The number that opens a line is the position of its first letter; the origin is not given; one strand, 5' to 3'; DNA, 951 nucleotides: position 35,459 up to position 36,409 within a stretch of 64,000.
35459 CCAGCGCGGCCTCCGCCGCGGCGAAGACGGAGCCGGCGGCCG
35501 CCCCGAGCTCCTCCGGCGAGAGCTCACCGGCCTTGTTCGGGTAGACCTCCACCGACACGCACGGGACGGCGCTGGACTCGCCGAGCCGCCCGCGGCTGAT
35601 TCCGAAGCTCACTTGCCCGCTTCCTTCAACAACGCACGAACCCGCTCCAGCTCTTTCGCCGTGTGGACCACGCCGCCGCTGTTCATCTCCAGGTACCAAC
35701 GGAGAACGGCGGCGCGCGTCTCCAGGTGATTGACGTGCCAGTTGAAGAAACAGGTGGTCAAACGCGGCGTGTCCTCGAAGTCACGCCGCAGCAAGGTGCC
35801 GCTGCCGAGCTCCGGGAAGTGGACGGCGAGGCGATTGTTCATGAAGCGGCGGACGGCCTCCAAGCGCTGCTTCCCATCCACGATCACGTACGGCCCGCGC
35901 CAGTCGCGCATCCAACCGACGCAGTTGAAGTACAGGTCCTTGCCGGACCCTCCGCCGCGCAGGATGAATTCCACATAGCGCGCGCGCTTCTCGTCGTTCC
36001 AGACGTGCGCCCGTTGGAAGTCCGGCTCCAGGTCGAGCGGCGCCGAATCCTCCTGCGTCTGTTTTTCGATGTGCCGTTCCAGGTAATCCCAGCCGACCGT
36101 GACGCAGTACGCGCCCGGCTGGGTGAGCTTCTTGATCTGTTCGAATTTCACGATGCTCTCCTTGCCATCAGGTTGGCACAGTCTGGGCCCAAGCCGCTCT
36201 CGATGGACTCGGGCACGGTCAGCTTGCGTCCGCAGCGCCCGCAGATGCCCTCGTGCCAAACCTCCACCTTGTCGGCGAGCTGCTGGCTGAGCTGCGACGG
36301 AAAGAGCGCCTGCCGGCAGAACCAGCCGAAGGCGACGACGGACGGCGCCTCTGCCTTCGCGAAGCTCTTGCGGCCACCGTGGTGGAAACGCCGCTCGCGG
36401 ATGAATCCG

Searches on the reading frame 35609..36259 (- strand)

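Call 15: search_protein_families(library=pfam, proteins=[window:35609-36259:-], max_evalue=0.001)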
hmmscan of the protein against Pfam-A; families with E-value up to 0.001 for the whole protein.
window:35609-36259:- (216 aa): 1 family
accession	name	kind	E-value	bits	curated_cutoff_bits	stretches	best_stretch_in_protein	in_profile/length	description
PF03235.19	GmrSD_N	-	1.4e-08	35.6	33.2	1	76-150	12-78/199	GmrSD restriction endonuclease, N-terminal domain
